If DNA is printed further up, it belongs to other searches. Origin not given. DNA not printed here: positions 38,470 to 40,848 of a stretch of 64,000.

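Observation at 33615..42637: Eight-gene coupled operon resembling a lipid-linked aminosugar transfer (Arn/Flm-like) system with extra components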

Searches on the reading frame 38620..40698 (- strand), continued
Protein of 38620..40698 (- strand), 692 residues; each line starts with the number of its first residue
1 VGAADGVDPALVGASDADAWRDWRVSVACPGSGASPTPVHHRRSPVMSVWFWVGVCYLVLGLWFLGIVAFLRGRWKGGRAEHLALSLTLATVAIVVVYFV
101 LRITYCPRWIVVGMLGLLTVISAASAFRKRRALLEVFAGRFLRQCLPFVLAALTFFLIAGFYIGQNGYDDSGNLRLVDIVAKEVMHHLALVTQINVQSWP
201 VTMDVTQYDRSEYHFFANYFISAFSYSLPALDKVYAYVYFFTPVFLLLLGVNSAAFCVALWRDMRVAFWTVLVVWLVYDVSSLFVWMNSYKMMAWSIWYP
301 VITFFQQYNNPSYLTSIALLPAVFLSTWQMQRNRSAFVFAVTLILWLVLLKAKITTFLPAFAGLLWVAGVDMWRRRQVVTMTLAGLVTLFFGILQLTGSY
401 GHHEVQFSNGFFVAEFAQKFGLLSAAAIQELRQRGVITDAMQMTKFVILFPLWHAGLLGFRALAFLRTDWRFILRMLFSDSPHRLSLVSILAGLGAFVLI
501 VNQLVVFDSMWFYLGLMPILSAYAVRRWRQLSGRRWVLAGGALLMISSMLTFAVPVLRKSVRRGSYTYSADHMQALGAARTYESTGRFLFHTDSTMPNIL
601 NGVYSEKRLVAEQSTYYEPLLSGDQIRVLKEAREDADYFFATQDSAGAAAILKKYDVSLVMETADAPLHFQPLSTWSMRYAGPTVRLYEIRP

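Call 48: find_encoding_contigs(protein=P0008, flank=10000, max_places=2)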
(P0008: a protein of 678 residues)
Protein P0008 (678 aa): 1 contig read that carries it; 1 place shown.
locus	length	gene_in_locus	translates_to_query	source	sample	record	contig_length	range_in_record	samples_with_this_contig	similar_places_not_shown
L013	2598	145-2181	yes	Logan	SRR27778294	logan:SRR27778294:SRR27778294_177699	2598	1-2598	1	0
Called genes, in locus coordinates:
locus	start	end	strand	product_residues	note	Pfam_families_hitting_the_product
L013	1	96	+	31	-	?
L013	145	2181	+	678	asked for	-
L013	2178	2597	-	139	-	?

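Call 55: find_encoding_contigs(protein=P0005, flank=8000, max_places=1)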
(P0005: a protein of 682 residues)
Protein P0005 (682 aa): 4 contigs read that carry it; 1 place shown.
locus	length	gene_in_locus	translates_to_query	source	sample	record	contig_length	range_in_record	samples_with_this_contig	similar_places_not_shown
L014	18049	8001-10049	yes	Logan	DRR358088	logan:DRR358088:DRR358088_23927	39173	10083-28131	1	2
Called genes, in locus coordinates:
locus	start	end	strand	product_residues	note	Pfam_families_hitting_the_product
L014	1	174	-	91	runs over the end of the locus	PF09723:Zn_ribbon_8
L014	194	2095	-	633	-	PF00012:HSP70, PF14450:FtsA (faint), PF06723:MreB_Mbl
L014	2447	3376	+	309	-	PF00535:Glycos_transf_2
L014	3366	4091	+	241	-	PF13302:Acetyltransf_3 (weak), PF00583:Acetyltransf_1, PF13673:Acetyltransf_10, PF13508:Acetyltransf_7, PF08445:FR47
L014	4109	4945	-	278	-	PF13489:Methyltransf_23, PF08241:Methyltransf_11 (weak)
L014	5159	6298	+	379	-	PF01041:DegT_DnrJ_EryC1, PF00155:Aminotran_1_2, PF00266:Aminotran_5 (weak)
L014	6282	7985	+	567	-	-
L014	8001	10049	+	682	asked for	-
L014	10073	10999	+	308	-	PF00535:Glycos_transf_2, PF13641:Glyco_tranf_2_3 (weak)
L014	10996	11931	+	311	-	PF01073:3Beta_HSD, PF01370:Epimerase, PF02719:Polysacc_synt_2, PF05368:NmrA (weak), PF13460:NAD_binding_10, PF16363:GDP_Man_Dehyd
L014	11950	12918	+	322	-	PF01408:GFO_IDH_MocA, PF02894:GFO_IDH_MocA_C, PF22725:GFO_IDH_MocA_C3 (weak)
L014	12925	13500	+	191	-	PF25084:LbH_EIF2B, PF00132:Hexapep, PF25087:GMPPB_C, PF14602:Hexapep_2 (faint)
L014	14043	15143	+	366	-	PF00535:Glycos_transf_2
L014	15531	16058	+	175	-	-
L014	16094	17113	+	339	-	PF04007:DUF354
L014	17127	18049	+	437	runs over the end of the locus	PF00037:Fer4 (weak), PF25160:LdpA_Fe-S-bd (faint), PF12838:Fer4_7 (weak), PF04432:FrhB_FdhB_C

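Call 56: find_encoding_contigs(protein=P0006, flank=8000, max_places=1)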
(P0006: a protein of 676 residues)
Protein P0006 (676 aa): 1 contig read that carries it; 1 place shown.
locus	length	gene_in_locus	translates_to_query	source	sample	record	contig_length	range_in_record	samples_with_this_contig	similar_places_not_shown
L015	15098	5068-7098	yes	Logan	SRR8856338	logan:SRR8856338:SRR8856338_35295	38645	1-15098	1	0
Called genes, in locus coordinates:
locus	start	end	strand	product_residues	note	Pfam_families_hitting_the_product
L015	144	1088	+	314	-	PF00535:Glycos_transf_2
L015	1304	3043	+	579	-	-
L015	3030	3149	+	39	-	-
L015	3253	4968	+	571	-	-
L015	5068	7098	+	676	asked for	-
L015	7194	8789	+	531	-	PF13231:PMT_2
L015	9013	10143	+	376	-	PF13439:Glyco_transf_4 (weak), PF00534:Glycos_transf_1, PF13692:Glyco_trans_1_4, PF13524:Glyco_trans_1_2 (weak)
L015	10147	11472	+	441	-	PF04932:Wzy_C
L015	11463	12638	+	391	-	PF20706:GT4-conflict, PF00534:Glycos_transf_1, PF13692:Glyco_trans_1_4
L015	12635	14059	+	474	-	-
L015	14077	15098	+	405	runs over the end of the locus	PF00657:Lipase_GDSL, PF13472:Lipase_GDSL_2 (weak)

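Call 57: find_encoding_contigs(protein=P0007, flank=8000, max_places=1)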
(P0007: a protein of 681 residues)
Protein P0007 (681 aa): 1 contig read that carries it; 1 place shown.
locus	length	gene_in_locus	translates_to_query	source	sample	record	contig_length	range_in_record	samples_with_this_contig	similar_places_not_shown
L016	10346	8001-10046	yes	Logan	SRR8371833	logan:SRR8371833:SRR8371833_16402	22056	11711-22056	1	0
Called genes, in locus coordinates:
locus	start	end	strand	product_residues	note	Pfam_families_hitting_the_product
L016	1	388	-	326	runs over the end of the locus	PF23748:Beta-prop_LRRK2 (faint), PF08450:SGL (faint), PF07494:Reg_prop (faint)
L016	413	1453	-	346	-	PF02775:TPP_enzyme_C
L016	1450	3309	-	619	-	PF01558:POR, PF01855:POR_N, PF17147:PFOR_II (weak)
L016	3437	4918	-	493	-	PF00083:Sugar_tr, PF07690:MFS_1, PF13347:MFS_2 (weak), PF07690:MFS_1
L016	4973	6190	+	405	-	PF00155:Aminotran_1_2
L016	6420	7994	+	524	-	-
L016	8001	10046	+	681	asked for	-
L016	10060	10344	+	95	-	?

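Call 62: list_cluster_members(proteins=[L001:13313-15001:+, L011:4710-6404:+, L014:6282-7985:+, L015:1304-3043:+, L015:3253-4968:+, L016:6420-7994:+, L006:11-1027:+, L009:6660-8339:+])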
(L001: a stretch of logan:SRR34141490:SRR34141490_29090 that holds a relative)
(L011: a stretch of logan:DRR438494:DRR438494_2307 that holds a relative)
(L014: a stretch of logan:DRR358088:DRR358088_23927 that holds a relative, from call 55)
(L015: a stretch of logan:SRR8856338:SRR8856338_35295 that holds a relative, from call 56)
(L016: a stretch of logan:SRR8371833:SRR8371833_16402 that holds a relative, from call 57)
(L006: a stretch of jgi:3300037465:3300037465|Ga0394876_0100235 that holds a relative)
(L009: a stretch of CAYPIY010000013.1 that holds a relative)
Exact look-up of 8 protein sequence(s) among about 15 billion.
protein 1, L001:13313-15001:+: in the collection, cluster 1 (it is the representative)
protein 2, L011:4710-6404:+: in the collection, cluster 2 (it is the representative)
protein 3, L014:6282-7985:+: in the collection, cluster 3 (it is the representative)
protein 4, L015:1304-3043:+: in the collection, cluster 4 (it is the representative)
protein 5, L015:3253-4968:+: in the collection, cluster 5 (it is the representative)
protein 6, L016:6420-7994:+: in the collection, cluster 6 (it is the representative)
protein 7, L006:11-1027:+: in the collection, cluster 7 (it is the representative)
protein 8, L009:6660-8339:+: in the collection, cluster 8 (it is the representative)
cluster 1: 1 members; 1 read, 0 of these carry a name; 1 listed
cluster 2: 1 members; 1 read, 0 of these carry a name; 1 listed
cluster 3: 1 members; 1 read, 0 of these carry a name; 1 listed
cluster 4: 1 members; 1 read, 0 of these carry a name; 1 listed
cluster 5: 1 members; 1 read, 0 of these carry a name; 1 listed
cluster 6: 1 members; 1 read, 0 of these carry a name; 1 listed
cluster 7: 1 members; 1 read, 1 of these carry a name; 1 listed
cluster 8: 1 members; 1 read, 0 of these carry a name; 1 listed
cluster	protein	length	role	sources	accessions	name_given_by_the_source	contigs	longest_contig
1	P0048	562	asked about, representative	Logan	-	-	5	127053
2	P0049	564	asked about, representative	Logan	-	-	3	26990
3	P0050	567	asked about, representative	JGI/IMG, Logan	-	-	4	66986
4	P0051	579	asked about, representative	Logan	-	-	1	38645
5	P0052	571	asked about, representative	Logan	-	-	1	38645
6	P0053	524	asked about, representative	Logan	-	-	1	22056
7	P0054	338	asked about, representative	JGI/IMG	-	hypothetical protein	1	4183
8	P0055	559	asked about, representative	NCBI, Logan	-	-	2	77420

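Call 86: find_encoding_contigs(protein=P0010, flank=9000, max_places=1)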
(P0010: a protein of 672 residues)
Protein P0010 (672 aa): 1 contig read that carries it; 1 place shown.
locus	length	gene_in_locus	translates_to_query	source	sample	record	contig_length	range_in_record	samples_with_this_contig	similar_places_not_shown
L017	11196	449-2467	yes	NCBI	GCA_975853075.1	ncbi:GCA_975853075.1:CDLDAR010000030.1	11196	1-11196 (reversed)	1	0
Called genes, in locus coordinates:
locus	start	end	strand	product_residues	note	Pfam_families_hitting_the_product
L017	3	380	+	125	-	?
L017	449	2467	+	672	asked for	-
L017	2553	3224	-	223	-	-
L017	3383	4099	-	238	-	PF20243:MbnP (faint)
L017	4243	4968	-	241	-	-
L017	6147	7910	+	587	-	PF02771:Acyl-CoA_dh_N, PF02770:Acyl-CoA_dh_M, PF00441:Acyl-CoA_dh_1, PF21343:ACAD9-ACADV_C (faint), PF21263:Acyl-CoA-dh_C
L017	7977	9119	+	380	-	PF00108:Thiolase_N, PF02803:Thiolase_C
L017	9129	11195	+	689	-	?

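Call 87: find_encoding_contigs(protein=P0013, flank=9000, max_places=1)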
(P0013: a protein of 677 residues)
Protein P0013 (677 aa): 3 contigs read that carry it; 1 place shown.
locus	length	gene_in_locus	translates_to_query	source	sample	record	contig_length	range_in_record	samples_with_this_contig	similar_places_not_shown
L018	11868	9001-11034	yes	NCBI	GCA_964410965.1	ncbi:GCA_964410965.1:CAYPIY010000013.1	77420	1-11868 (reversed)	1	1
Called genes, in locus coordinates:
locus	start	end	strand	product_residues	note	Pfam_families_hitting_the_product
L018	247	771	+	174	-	PF04143:Sulf_transp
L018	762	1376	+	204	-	PF04143:Sulf_transp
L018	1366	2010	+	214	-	PF00581:Rhodanese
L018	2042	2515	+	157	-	PF19315:MC_hydratase, PF01575:MaoC_dehydratas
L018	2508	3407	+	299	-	PF03328:HpcH_HpaI, PF15617:C-C_Bond_Lyase, PF01274:MS_TIM-barrel (faint)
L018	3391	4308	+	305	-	PF03706:LPG_synthase_TM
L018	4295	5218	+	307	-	PF00535:Glycos_transf_2, PF10111:Glyco_tranf_2_2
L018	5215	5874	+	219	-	PF00132:Hexapep (weak)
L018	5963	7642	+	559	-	-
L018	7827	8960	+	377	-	PF01041:DegT_DnrJ_EryC1, PF00155:Aminotran_1_2, PF00266:Aminotran_5 (weak)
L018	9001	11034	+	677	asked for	-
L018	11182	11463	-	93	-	PF06865:Ppnp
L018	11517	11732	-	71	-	PF02597:ThiS (weak)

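Call 105: find_encoding_contigs(protein=P0020, flank=7000, max_places=1)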
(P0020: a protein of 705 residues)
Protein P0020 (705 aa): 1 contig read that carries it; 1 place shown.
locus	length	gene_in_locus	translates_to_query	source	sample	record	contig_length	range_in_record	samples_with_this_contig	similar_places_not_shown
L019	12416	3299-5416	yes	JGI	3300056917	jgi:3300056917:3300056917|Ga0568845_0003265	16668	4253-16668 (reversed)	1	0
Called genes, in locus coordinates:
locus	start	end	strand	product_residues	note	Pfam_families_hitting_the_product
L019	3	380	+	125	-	?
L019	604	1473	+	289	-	PF13489:Methyltransf_23, PF13847:Methyltransf_31, PF08241:Methyltransf_11, PF08242:Methyltransf_12, PF13649:Methyltransf_25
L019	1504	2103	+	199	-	PF13847:Methyltransf_31, PF08241:Methyltransf_11, PF08242:Methyltransf_12, PF13649:Methyltransf_25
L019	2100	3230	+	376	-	PF01041:DegT_DnrJ_EryC1, PF00155:Aminotran_1_2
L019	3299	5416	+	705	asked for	-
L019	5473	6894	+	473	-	-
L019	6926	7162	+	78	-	-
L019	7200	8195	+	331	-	PF00389:2-Hacid_dh, PF02826:2-Hacid_dh_C, PF03446:NAD_binding_2 (weak)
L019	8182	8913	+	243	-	PF02348:CTP_transf_3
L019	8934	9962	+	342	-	PF03102:NeuB, PF08666:SAF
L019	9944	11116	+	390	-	PF02350:Epimerase_2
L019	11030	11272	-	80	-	-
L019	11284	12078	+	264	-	PF13489:Methyltransf_23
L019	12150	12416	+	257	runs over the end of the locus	PF13489:Methyltransf_23, PF13847:Methyltransf_31, PF08241:Methyltransf_11, PF08242:Methyltransf_12, PF13649:Methyltransf_25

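Call 106: find_encoding_contigs(protein=P0025, flank=7000, max_places=1)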
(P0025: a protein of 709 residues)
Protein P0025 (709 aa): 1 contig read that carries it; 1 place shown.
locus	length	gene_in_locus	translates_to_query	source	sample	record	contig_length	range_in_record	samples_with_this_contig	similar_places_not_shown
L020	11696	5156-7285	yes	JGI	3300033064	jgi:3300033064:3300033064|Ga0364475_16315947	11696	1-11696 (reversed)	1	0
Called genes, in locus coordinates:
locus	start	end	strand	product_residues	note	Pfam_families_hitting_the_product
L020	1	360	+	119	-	?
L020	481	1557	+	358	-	PF01073:3Beta_HSD, PF01370:Epimerase, PF02719:Polysacc_synt_2, PF04321:RmlD_sub_bind, PF07993:NAD_binding_4 (weak), PF13460:NAD_binding_10, PF16363:GDP_Man_Dehyd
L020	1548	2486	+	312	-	PF01073:3Beta_HSD, PF01370:Epimerase, PF02719:Polysacc_synt_2, PF04321:RmlD_sub_bind, PF16363:GDP_Man_Dehyd, PF07993:NAD_binding_4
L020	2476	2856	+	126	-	PF05523:FdtA, PF14667:Polysacc_synt_C, PF07883:Cupin_2 (weak)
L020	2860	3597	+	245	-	PF00535:Glycos_transf_2, PF13641:Glyco_tranf_2_3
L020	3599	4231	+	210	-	PF01209:Ubie_methyltran, PF05175:MTS, PF13489:Methyltransf_23, PF07021:MetW, PF06325:PrmA, PF13847:Methyltransf_31, PF08241:Methyltransf_11, PF08242:Methyltransf_12, +4 more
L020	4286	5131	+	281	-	PF04794:YdjC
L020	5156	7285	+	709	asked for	-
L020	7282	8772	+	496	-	PF01943:Polysacc_synt, PF13440:Polysacc_synt_3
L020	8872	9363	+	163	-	PF13404:HTH_AsnC-type, PF13412:HTH_24, PF01037:AsnC_trans_reg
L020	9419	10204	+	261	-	PF05148:Methyltransf_8 (faint), PF01209:Ubie_methyltran, PF07021:MetW (weak), PF13489:Methyltransf_23, PF13847:Methyltransf_31, PF08241:Methyltransf_11, PF08242:Methyltransf_12, PF13649:Methyltransf_25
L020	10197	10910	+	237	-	PF01128:IspD (faint), PF02348:CTP_transf_3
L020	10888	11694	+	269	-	?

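Call 107: find_related_loci(query=A5, collection=viral_contigs, flank=8000)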
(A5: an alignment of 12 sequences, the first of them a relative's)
Query A5 (646 aa) in viral_contigs; peptide patterns used: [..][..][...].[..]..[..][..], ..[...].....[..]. (x = any residue, [..] = any of these).
388 stretches matched a pattern, but none encodes a relative of the query by tblastn (E <= 1e-3).

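Call 108: find_related_loci(query=A5, collection=metagenome_contigs, flank=8000)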
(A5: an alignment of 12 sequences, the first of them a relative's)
Query A5 (646 aa) in metagenome_contigs; peptide patterns used: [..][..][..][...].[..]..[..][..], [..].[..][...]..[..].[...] (x = any residue, [..] = any of these).
166 stretches matched a pattern; 1 encode a relative of the query (tblastn E <= 1e-3); 1 distinct loci.
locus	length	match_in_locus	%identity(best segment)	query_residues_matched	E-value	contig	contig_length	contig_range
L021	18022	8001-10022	27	1-643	1e-61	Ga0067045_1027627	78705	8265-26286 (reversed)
